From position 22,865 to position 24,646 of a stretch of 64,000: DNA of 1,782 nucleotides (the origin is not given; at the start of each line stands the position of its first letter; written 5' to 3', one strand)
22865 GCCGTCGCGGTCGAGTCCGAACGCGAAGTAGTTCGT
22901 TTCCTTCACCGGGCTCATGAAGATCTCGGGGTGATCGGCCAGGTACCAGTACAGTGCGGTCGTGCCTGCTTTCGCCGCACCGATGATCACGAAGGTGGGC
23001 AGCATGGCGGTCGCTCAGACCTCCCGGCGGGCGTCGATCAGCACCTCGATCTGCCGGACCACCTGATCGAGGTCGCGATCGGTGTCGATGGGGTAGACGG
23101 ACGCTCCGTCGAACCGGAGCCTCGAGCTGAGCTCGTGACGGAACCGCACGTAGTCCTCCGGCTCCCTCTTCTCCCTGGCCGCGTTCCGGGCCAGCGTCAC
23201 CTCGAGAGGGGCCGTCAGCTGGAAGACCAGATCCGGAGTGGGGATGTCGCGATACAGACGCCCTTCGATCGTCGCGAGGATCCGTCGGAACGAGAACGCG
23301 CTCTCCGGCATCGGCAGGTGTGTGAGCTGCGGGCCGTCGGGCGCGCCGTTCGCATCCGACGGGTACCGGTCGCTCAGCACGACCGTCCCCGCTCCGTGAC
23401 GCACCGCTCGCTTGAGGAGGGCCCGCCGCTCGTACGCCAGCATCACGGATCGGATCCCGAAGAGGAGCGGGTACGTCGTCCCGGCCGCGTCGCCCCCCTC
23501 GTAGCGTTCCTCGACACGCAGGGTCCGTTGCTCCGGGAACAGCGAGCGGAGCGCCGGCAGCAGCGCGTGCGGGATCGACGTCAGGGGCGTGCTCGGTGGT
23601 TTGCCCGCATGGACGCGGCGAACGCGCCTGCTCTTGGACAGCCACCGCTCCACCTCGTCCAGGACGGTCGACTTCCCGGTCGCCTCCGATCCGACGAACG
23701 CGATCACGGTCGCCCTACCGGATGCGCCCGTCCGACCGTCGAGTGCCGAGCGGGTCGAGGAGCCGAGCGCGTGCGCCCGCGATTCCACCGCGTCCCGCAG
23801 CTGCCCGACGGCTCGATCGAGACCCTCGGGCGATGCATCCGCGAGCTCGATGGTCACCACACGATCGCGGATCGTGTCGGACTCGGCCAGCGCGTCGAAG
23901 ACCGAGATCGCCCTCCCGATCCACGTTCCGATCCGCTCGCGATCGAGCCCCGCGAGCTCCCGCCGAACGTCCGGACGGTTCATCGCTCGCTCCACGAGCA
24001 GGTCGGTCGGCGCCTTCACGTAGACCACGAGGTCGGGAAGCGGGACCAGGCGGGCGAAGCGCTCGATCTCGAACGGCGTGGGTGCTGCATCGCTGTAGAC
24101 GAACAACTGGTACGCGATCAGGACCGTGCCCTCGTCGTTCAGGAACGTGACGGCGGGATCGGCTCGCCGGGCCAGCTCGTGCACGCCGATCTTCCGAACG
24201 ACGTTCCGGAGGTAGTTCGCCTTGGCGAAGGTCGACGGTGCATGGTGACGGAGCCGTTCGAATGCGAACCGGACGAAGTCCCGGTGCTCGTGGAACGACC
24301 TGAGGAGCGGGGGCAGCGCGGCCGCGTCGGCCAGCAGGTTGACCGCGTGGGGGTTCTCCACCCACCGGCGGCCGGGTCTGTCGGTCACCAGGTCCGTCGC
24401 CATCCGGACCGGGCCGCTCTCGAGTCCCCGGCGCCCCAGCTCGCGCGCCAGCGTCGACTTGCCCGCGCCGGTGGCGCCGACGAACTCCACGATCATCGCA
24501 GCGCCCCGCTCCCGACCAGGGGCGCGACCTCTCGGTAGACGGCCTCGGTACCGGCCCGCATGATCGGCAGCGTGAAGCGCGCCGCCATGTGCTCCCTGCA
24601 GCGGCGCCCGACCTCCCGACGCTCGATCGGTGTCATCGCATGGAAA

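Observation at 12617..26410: Four related P-loop kinase-fold modules in three ORFs, one fused to a nucleotidyltransferase domain, embedded in the sulfotransferase locus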

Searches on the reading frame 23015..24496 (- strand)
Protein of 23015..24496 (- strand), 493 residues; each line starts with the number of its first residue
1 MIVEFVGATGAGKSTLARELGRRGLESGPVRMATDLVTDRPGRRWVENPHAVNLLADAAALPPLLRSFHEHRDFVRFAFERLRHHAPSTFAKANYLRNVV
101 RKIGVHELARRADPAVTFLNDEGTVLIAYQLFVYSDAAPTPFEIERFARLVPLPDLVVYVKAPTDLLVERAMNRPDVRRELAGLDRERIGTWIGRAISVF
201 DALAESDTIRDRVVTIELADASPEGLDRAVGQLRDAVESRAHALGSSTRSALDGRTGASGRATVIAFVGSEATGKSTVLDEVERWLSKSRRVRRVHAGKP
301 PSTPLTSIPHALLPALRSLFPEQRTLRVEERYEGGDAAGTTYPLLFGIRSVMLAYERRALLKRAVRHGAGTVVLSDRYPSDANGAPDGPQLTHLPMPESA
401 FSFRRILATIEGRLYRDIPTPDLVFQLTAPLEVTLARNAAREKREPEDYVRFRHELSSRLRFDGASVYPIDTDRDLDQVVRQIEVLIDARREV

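Call 5: search_protein_families(library=pfam, proteins=[window:23015-24496:-], max_evalue=0.01)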
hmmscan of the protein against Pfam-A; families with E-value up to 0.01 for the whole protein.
window:23015-24496:- (493 aa): 10 families
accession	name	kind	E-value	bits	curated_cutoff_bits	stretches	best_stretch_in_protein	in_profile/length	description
PF13238.12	AAA_18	-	2.8e-08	34.7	29.4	1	5-90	3-69/128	AAA domain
PF13671.12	AAA_33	-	1.4e-07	32.3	27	0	3-35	2-31/143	AAA domain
PF02223.23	Thymidylate_kin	-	2.2e-06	27.9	27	0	411-483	107-185/185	Thymidylate kinase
PF13401.12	AAA_22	-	3.6e-06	27.8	27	0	261-317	4-59/130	AAA domain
PF13521.12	AAA_28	-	4.5e-06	27.4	27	0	5-25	4-25/164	AAA domain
PF13191.12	AAA_16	-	5.2e-05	24.2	32.6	0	6-120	30-139/167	AAA ATPase domain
PF13555.12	AAA_29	-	0.00022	21.3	27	0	264-286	24-46/61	P-loop containing region of AAA domain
PF00005.33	ABC_tran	-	0.0014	19.7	25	0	2-43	13-52/137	ABC transporter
PF03308.22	MeaB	-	0.0032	17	23.1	0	237-288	8-59/273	Methylmalonyl Co-A mutase-associated GTPase MeaB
PF01583.26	APS_kinase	-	0.007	16.8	21.1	0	2-27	4-29/152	Adenylylsulphate kinase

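Call 6: search_protein_families(library=ncbifam, proteins=[window:23015-24496:-], max_evalue=0.01)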
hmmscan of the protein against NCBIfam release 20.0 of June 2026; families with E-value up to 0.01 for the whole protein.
window:23015-24496:- (493 aa): 10 families
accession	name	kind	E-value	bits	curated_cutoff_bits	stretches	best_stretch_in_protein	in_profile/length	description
TIGR00041.1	DTMP_kinase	equivalog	1.1e-05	25.3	83.25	0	413-483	119-196/196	dTMP kinase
NF005923.0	PRK07933.1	equivalog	1.1e-05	24.9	193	0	143-214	124-193/213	dTMP kinase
NF006746.0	PRK09270.1-5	subfamily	0.00036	19.5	250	0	2-21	23-42/210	nucleoside/nucleotide kinase family protein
TIGR02322.1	phosphon_PhnN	equivalog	0.0013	18.4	156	0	424-488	114-177/179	phosphonate metabolism protein/1,5-bisphosphokinase (PRPP-forming) PhnN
TIGR02173.1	cyt_kin_arch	equivalog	0.0015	18.5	102.1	0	411-473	78-142/169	(d)CMP kinase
NF004018.0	PRK05480.1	equivalog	0.0025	17.3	180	0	1-22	7-28/210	uridine kinase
TIGR00750.1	lao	equivalog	0.0029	16.8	240.75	0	228-289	4-61/300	methylmalonyl Co-A mutase-associated GTPase MeaB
NF010339.0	PRK13768.1-1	equivalog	0.0031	17.2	414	0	1-23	1-23/248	GTPase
NF010068.0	PRK13548.1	equivalog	0.0042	16.2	261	0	2-35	33-67/261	heme ABC transporter ATP-binding protein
NF006743.0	PRK09270.1-2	equivalog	0.0083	15.2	227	0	2-23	30-51/217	nucleoside/nucleotide kinase family protein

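Call 10: find_homologous_proteins(query=window:23015-24496:-)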
Query window:23015-24496:- (493 aa): 604 proteins with E <= 0.001 among 8000 candidates; the best 120 are listed.
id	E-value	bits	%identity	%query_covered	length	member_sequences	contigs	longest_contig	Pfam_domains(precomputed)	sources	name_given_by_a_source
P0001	3.7e-291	984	92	100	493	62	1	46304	PF02223.24,PF00005.34,PF13521.13,PF13671.13,PF13401.13,PF13238.13,PF13191.13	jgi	jgi:thymidylate kinase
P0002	5.2e-288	974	91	100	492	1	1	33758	PF02223.24,PF13521.13,PF13671.13,PF13401.13,PF13238.13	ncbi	ncbi:MAG TPA: hypothetical protein VF195_01630 [Actinomycetota bacterium]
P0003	1.2e-283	960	90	100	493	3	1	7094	PF02223.24,PF13521.13,PF13671.13,PF13401.13,PF13238.13,PF13191.13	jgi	jgi:thymidylate kinase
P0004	3.8e-283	958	90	100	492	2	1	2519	PF02223.24,PF13521.13,PF13671.13,PF13401.13,PF13238.13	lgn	-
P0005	2.3e-282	955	90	100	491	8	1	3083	PF02223.24,PF00005.34,PF13521.13,PF13671.13,PF13401.13,PF13238.13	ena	-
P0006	1.1e-281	953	90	100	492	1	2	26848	PF02223.24,PF13521.13,PF13401.13,PF13238.13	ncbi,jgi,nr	ncbi:MAG: hypothetical protein K0R20_1607 [Actinomycetia bacterium]|jgi:thymidylate kinase|nr:hypoth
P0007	5.8e-264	895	85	99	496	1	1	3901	PF02223.24,PF13521.13,PF13671.13,PF13401.13,PF13238.13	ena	-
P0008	3.6e-216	737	90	79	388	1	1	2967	-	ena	-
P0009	9.1e-216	736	72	100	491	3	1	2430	PF13521.13,PF13671.13,PF13401.13,PF13238.13,PF13191.13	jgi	jgi:hypothetical protein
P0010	5.6e-215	733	70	99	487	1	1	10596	PF02223.24,PF13521.13,PF13671.13,PF13207.13,PF13401.13,PF13238.13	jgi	jgi:thymidylate kinase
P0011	9.1e-215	733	69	100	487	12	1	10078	PF02223.24,PF13521.13,PF13671.13,PF13401.13,PF13238.13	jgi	jgi:thymidylate kinase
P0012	3.1e-214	731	70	100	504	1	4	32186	PF02223.24,PF13521.13,PF13671.13,PF13401.13,PF13238.13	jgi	jgi:thymidylate kinase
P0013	6.7e-213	726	70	99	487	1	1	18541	PF13521.13,PF13671.13,PF13401.13,PF13238.13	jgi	jgi:thymidylate kinase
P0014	7.3e-213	726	70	100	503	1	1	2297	PF02223.24,PF13521.13,PF13671.13,PF13401.13,PF13238.13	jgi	jgi:thymidylate kinase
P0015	8.2e-213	726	69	99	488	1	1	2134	PF02223.24,PF13521.13,PF13671.13,PF13207.13,PF13401.13,PF13238.13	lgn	-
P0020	2.5e-211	721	68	99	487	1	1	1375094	PF02223.24,PF13521.13,PF13671.13,PF13401.13,PF13238.13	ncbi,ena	-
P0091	7.0e-161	555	57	100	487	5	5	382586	PF13521.13,PF13671.13,PF13401.13,PF13238.13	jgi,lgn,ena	-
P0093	5.1e-158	545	55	49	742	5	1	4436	PF00005.34,PF13521.13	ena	-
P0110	8.6e-139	482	56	46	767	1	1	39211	PF02223.24,PF13671.13,PF13207.13,PF13401.13,PF13238.13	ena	-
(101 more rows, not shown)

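Call 11: find_encoding_contigs(protein=P0020, flank=10000, max_places=2)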
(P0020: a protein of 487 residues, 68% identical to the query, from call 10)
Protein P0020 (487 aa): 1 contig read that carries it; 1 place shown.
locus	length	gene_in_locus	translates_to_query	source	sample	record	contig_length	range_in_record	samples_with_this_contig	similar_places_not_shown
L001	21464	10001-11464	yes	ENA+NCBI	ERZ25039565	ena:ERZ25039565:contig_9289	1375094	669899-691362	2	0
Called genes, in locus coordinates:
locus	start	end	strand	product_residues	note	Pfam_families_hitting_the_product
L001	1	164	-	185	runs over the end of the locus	-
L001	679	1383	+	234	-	PF00206:Lyase_1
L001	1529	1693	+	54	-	PF10415:FumaraseC_C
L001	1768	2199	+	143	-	PF12833:HTH_18, PF00165:HTH_AraC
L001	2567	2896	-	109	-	PF09362:DUF1996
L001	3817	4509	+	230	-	PF01522:Polysacc_deac_1, PF11959:DUF3473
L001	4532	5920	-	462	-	PF13727:CoA_binding_3, PF02397:Bac_transf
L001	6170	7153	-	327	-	PF18911:PKD_4, PF00801:PKD, PF02018:CBM_4_9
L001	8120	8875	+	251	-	PF13238:AAA_18 (faint)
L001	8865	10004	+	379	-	PF13439:Glyco_transf_4, PF20706:GT4-conflict (weak), PF00534:Glycos_transf_1, PF13692:Glyco_trans_1_4, PF13524:Glyco_trans_1_2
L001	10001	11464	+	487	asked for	PF02223:Thymidylate_kin (faint), PF13238:AAA_18 (faint), PF13401:AAA_22 (faint), PF13521:AAA_28 (faint), PF13671:AAA_33 (faint)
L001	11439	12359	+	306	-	PF00685:Sulfotransfer_1, PF13469:Sulfotransfer_3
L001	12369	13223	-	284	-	PF06990:Gal-3-0_sulfotr (faint)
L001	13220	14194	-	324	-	PF13469:Sulfotransfer_3, PF00685:Sulfotransfer_1 (weak)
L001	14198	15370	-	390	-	PF13439:Glyco_transf_4, PF13579:Glyco_trans_4_4, PF20706:GT4-conflict, PF00534:Glycos_transf_1, PF13692:Glyco_trans_1_4, PF13524:Glyco_trans_1_2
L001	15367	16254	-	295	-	PF00685:Sulfotransfer_1, PF13469:Sulfotransfer_3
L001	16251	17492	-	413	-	PF04932:Wzy_C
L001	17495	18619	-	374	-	PF13439:Glyco_transf_4, PF13579:Glyco_trans_4_4, PF20706:GT4-conflict (faint), PF00534:Glycos_transf_1, PF13692:Glyco_trans_1_4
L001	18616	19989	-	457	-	-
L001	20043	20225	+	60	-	-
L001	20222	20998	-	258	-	PF02223:Thymidylate_kin (faint)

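Call 12: find_encoding_contigs(protein=P0091, flank=10000, max_places=2)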
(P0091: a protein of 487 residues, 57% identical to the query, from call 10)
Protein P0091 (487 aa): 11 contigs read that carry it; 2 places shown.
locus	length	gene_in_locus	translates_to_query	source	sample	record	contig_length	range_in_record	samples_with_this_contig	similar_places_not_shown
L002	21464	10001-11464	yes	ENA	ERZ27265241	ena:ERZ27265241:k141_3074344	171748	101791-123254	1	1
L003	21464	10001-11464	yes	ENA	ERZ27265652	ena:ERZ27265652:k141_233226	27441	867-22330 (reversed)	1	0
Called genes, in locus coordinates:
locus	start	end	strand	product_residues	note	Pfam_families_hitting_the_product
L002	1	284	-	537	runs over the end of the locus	PF00118:Cpn60_TCP1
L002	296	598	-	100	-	PF00166:Cpn10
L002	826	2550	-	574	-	PF04185:Phosphoesterase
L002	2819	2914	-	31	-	-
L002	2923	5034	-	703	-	PF00149:Metallophos, PF22352:K319L-like_PKD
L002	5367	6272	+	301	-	PF01522:Polysacc_deac_1, PF11959:DUF3473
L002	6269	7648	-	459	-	PF13727:CoA_binding_3, PF02397:Bac_transf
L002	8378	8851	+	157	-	-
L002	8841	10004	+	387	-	PF13579:Glyco_trans_4_4 (faint), PF13439:Glyco_transf_4, PF20706:GT4-conflict (weak), PF00534:Glycos_transf_1, PF13692:Glyco_trans_1_4, PF13524:Glyco_trans_1_2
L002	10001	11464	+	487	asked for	PF13238:AAA_18 (faint), PF13401:AAA_22 (faint), PF13521:AAA_28 (faint), PF13671:AAA_33 (faint)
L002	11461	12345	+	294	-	PF00685:Sulfotransfer_1, PF13469:Sulfotransfer_3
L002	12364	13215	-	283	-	PF06990:Gal-3-0_sulfotr (weak)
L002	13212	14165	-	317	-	PF13469:Sulfotransfer_3, PF00685:Sulfotransfer_1 (weak)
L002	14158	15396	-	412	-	PF13439:Glyco_transf_4, PF13579:Glyco_trans_4_4, PF20706:GT4-conflict, PF00534:Glycos_transf_1, PF13692:Glyco_trans_1_4, PF13524:Glyco_trans_1_2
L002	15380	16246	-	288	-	PF00685:Sulfotransfer_1, PF13469:Sulfotransfer_3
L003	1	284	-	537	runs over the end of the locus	PF00118:Cpn60_TCP1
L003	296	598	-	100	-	PF00166:Cpn10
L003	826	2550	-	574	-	PF04185:Phosphoesterase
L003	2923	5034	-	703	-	PF00149:Metallophos, PF22352:K319L-like_PKD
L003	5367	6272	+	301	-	PF01522:Polysacc_deac_1, PF11959:DUF3473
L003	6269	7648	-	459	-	PF13727:CoA_binding_3, PF02397:Bac_transf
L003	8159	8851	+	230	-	PF13238:AAA_18 (faint)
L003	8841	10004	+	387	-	PF13579:Glyco_trans_4_4 (faint), PF13439:Glyco_transf_4, PF20706:GT4-conflict (weak), PF00534:Glycos_transf_1, PF13692:Glyco_trans_1_4, PF13524:Glyco_trans_1_2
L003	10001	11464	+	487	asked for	PF13238:AAA_18 (faint), PF13401:AAA_22 (faint), PF13521:AAA_28 (faint), PF13671:AAA_33 (faint)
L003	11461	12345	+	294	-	PF00685:Sulfotransfer_1, PF13469:Sulfotransfer_3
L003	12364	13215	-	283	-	PF06990:Gal-3-0_sulfotr (weak)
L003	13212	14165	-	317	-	PF13469:Sulfotransfer_3, PF00685:Sulfotransfer_1 (weak)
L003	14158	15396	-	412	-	PF13439:Glyco_transf_4, PF13579:Glyco_trans_4_4, PF20706:GT4-conflict, PF00534:Glycos_transf_1, PF13692:Glyco_trans_1_4, PF13524:Glyco_trans_1_2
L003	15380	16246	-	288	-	PF00685:Sulfotransfer_1, PF13469:Sulfotransfer_3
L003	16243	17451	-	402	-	PF04932:Wzy_C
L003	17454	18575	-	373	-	PF13439:Glyco_transf_4, PF13579:Glyco_trans_4_4, PF00534:Glycos_transf_1, PF13692:Glyco_trans_1_4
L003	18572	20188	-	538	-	PF13440:Polysacc_synt_3 (weak)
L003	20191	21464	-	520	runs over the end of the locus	PF14907:NTP_transf_5 (weak), PF02223:Thymidylate_kin (faint)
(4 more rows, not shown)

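Call 25: search_solved_structures(query=A1, max_evalue=1, show_alignments=3)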
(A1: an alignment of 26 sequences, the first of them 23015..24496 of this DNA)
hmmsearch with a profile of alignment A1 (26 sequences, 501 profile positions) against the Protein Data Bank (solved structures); distinct sequences matched with E-value up to 1: 56.
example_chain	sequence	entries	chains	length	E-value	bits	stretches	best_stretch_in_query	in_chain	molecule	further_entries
2ccg_A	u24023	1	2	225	0.00016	23.9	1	257-292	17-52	THYMIDYLATE KINASE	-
4dwj_A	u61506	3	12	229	0.00016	23.8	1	257-292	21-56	Thymidylate kinase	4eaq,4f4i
6c2u_A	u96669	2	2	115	0.00022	23.4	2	243-288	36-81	phosphate-loop protein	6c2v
4mqb_A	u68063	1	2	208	0.00031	22.9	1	262-292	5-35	Thymidylate kinase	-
2ccj_A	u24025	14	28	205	0.00049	22.3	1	263-292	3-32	THYMIDYLATE KINASE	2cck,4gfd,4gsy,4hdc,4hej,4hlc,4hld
9nlj_U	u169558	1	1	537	0.0059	18.7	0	3-41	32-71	Uup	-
4mde_A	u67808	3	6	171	0.014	17.4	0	394-461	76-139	Metallophosphoesterase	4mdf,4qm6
4gp7_A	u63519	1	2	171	0.021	16.9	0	394-461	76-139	Metallophosphoesterase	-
4gp6_A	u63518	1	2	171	0.023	16.8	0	394-458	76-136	Metallophosphoesterase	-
4jst_A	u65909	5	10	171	0.024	16.7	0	394-461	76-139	Metallophosphoesterase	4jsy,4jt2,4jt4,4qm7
4tmk_A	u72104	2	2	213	0.036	16.1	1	405-493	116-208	PROTEIN (THYMIDYLATE KINASE)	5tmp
3dm9_B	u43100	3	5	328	0.042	15.9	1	196-289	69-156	Signal recognition particle receptor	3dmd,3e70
4e5u_A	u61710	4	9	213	0.11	14.5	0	334-445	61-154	Thymidylate kinase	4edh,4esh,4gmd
3uxm_A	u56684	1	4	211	0.11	14.5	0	334-445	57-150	Thymidylate kinase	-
3uwk_A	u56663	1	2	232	0.12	14.4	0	334-445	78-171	Thymidylate kinase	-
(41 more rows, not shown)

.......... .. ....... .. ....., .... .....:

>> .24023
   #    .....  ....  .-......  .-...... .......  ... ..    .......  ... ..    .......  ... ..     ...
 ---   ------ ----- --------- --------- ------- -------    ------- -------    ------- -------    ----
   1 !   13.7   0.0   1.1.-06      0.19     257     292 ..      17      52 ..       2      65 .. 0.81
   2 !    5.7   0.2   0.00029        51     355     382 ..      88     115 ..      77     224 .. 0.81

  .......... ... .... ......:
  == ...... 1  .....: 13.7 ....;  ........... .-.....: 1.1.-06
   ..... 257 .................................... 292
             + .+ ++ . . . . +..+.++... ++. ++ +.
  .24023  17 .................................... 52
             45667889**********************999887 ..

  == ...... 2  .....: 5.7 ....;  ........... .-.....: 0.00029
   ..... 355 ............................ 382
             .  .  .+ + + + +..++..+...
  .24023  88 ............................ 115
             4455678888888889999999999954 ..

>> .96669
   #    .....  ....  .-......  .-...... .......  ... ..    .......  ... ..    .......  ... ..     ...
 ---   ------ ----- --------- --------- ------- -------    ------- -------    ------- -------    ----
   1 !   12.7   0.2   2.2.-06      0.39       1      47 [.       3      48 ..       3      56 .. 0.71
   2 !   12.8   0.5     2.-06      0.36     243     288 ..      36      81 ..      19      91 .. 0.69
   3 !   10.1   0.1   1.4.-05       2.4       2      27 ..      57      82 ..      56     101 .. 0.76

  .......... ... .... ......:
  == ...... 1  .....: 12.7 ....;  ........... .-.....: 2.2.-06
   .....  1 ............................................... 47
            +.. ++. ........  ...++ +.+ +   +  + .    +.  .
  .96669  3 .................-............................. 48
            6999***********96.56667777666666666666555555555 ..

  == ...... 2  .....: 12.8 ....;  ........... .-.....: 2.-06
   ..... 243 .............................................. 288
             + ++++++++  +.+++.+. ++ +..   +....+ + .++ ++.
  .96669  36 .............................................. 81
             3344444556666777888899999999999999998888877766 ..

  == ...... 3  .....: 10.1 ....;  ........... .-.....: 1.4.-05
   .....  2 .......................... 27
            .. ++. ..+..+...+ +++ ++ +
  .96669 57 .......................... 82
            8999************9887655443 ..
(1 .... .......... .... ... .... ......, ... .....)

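Call 44: predict_structure(alignment_id=A1)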
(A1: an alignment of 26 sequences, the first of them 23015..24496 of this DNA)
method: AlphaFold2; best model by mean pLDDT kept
length: 493 residues; sequences in the alignment: 26
mean_pLDDT: 83.0   pTM: 0.54
mean pLDDT of the five models: 83.0, 81.6, 80.9, 80.5, 78.3
residues with pLDDT >= 90: 191; 70-90: 231; 50-70: 52; < 50: 19
segments of 3 or more residues with pLDDT < 50: 247-259, 334-338
pLDDT, mean of each block of 10 residues (from residue 1): 94 93 89 84 73 81 84 96 93 93 93 86 94 92 94 96 92 75 86 94 92 91 88 94 60 36 87 82 88 75 59 63 54 52 80 85 80 89 83 78 84 89 91 86 79 81 89 90 89 56
secondary structure, 60 per line:
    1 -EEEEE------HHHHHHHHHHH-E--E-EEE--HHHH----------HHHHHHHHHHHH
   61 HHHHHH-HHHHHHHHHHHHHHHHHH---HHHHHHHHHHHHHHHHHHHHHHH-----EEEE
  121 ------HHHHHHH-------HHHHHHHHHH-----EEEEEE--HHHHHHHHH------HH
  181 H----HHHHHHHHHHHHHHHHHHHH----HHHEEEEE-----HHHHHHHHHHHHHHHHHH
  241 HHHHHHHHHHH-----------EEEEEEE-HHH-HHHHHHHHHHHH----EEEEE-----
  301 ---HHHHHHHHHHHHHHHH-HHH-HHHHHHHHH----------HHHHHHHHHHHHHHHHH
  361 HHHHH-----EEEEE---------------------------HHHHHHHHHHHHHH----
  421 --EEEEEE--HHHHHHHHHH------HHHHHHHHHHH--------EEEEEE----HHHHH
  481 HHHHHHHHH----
elements in order: E2-6 H13-23 E30-32 H35-38 H49-66 H68-85 H89-111 E117-120 H127-133 H141-150 E156-161 H164-172 H186-205 E213-217 H223-251 E263-269 H275-286 E291-295 H304-319 H325-333 H344-365 E371-375 H403-416 E423-428 H431-440 H447-457 E466-471 H476-489
